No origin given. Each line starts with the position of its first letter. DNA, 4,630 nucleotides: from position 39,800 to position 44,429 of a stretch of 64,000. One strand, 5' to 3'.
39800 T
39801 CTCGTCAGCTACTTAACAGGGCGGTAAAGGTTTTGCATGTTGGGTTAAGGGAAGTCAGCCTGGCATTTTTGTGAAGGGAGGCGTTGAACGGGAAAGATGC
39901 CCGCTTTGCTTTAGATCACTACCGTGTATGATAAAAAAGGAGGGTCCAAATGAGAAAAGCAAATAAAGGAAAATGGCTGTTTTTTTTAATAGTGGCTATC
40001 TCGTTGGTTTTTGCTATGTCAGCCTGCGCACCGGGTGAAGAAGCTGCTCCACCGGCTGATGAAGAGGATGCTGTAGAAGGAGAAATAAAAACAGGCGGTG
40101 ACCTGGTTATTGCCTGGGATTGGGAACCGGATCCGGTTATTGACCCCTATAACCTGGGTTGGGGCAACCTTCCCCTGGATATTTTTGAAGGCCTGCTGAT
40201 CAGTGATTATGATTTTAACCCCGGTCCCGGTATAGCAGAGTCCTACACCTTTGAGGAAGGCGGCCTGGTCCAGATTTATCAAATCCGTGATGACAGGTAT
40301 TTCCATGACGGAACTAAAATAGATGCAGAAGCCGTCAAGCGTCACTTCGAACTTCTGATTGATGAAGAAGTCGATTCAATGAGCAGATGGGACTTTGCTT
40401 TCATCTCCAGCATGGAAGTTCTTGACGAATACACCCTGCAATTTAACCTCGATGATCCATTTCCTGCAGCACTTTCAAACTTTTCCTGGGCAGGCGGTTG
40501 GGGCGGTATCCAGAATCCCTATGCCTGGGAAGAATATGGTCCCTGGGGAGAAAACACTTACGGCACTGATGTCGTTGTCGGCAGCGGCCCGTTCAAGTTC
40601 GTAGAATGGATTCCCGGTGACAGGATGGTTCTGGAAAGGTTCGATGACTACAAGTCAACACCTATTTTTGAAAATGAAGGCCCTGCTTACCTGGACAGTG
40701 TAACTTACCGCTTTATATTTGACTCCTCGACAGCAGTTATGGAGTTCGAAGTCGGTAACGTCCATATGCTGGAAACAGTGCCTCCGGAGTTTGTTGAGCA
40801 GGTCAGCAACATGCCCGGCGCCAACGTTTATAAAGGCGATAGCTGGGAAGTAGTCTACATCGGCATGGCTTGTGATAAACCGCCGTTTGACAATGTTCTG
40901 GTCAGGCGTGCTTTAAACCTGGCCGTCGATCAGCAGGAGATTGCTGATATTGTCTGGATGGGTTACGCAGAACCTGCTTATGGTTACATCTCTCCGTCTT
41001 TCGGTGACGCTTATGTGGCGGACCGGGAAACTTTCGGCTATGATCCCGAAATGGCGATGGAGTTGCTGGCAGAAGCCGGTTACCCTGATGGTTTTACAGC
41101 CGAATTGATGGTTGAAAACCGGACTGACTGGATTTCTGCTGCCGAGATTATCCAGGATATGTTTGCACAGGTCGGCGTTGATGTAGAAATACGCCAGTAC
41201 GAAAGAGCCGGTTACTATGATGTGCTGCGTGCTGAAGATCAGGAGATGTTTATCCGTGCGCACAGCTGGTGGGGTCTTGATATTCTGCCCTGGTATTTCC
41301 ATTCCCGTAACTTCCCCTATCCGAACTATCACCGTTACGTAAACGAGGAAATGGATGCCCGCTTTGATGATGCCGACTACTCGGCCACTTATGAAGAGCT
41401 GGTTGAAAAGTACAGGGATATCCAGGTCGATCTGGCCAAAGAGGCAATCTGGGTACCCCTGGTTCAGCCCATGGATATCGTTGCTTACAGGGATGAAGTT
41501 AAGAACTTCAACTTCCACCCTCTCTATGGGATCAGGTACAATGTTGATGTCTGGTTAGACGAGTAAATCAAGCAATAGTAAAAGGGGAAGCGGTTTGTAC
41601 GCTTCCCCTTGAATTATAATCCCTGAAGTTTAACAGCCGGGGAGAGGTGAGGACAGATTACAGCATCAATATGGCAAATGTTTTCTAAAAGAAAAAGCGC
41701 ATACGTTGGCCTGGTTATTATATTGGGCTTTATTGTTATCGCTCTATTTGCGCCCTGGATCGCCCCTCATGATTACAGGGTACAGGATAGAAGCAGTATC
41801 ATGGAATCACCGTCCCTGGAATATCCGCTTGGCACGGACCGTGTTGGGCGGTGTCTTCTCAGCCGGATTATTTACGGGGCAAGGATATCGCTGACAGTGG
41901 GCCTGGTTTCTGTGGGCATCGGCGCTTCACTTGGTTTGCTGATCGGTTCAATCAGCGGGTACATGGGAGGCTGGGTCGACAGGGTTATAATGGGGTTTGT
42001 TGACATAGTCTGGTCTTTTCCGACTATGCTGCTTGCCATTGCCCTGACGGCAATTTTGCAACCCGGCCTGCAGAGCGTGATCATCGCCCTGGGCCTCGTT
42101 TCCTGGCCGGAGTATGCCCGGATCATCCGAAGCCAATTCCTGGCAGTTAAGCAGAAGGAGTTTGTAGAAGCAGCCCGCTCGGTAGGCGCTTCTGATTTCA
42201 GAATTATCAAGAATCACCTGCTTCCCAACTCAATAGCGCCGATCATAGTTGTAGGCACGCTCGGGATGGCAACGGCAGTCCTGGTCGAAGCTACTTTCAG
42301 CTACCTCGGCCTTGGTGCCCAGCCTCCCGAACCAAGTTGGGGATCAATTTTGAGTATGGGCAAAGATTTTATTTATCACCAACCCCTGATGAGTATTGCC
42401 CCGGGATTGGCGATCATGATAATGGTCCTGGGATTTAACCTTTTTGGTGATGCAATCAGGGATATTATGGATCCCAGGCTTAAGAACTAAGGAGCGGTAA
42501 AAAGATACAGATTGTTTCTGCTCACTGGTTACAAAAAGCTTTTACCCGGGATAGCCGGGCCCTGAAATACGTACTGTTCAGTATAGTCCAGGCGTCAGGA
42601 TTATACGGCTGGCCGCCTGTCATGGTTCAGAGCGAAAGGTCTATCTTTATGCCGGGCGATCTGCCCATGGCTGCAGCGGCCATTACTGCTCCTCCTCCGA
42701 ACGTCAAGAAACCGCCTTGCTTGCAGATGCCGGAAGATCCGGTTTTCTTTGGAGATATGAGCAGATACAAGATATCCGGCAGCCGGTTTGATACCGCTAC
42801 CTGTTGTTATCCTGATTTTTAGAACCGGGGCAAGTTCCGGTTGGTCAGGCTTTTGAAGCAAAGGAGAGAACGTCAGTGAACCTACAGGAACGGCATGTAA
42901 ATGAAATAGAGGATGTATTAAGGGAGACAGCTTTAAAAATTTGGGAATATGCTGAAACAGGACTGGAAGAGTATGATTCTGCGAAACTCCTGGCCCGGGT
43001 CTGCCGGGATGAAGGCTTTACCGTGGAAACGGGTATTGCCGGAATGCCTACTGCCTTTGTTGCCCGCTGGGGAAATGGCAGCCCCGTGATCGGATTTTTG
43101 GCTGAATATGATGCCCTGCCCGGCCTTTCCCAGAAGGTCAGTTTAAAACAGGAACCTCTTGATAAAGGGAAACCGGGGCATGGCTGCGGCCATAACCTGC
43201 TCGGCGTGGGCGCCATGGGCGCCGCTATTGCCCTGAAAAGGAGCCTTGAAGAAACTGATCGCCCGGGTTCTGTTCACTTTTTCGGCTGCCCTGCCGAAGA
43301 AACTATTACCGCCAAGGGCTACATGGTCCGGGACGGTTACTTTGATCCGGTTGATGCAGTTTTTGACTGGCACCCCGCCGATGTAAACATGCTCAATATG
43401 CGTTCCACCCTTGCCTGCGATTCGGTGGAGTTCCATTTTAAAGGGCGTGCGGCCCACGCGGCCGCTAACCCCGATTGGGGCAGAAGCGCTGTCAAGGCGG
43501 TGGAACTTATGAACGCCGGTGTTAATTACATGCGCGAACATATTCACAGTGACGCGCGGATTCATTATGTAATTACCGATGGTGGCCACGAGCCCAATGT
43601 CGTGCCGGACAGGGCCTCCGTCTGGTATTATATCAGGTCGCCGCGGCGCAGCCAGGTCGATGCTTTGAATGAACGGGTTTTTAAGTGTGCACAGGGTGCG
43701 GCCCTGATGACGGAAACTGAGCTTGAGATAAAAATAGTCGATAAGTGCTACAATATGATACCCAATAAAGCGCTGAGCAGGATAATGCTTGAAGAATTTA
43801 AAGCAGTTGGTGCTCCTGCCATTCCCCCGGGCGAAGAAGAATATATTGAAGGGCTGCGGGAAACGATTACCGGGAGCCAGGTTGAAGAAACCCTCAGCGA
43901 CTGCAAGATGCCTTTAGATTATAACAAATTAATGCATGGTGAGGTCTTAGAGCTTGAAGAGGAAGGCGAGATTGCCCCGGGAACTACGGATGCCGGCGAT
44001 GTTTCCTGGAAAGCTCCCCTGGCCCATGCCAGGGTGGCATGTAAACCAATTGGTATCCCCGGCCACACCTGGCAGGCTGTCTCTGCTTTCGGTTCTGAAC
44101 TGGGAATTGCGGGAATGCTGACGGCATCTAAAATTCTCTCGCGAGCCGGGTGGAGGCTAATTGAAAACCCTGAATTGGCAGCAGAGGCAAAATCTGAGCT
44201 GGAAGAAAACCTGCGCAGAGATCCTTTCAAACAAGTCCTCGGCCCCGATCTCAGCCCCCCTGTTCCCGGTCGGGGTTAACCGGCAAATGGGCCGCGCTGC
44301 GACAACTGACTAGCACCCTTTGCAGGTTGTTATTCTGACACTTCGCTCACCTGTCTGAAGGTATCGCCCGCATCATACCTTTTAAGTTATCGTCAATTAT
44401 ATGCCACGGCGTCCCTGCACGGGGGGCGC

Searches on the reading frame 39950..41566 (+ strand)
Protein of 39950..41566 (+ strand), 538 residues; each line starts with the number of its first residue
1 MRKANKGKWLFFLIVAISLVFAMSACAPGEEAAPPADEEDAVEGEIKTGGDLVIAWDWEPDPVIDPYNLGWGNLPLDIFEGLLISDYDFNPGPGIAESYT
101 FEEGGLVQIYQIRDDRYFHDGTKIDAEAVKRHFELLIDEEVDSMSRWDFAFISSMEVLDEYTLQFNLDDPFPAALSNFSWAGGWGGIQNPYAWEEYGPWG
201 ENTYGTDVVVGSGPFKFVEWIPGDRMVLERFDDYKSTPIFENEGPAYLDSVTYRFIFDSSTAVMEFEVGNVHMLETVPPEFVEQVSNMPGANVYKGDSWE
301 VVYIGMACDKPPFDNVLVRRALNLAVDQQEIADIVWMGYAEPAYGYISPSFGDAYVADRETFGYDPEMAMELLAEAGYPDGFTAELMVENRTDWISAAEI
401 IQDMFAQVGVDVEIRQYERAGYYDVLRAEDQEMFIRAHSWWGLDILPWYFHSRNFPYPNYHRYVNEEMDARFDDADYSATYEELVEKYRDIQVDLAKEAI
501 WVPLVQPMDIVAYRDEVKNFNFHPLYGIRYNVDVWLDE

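Call 7: search_protein_families(library=pfam, proteins=[window:39950-41566:+])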
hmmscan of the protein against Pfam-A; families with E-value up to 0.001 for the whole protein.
window:39950-41566:+ (538 aa): 1 family
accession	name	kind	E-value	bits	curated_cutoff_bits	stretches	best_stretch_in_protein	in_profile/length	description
PF00496.27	SBP_bac_5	-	2.9e-79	267.3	32.4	1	91-443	2-351/368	Bacterial extracellular solute-binding proteins, family 5 Middle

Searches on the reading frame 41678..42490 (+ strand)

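Call 7: search_protein_families(library=pfam, proteins=[window:41678-42490:+])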
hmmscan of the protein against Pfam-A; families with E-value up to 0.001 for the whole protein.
window:41678-42490:+ (270 aa): 2 families
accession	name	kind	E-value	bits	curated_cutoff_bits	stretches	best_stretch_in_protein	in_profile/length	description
PF00528.27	BPD_transp_1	-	7.6e-38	130.5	26.4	1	86-269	1-183/184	Binding-protein-dependent transport system inner membrane component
PF12911.12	OppC_N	-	1.4e-11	44.5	23.9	1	2-39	10-47/53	N-terminal TM domain of oligopeptide transport permease C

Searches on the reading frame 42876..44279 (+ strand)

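Call 7: search_protein_families(library=pfam, proteins=[window:42876-44279:+])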
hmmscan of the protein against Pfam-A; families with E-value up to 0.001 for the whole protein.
window:42876-44279:+ (467 aa): 2 families
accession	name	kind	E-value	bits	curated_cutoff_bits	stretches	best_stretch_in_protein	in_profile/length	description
PF01546.33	Peptidase_M20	-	4.4e-09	37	24.6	1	74-220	2-152/206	Peptidase family M20/M25/M40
PF07687.19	M20_dimer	-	1.2e-08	35.3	21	1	183-272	8-99/107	Peptidase dimerisation domain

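Call 46: search_protein_families(library=ncbifam, proteins=[window:42876-44279:+], max_evalue=1e-8)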
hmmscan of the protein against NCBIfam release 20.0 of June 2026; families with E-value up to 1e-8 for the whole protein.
window:42876-44279:+ (467 aa): 5 families
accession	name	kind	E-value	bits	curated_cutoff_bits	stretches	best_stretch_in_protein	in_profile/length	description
TIGR01891.1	amidohydrolases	subfamily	1.6e-73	248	153.75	1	16-391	2-342/366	amidohydrolase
NF040868.1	carboxypep_CpsA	equivalog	1.2e-17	63.8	500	1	7-297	7-304/391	carboxypeptidase CpsA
NF038260.1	ectoine_DoeB_2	equivalog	5.1e-11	42.1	550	1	24-295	17-291/378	N(2)-acetyl-L-2,4-diaminobutanoate deacetylase DoeB2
NF004788.0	PRK06133.1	subfamily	5.6e-10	38.7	349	1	158-298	194-332/417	glutamate carboxypeptidase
NF005602.0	PRK07338.1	equivalog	1.3e-09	37.1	357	1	186-289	210-310/409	hydrolase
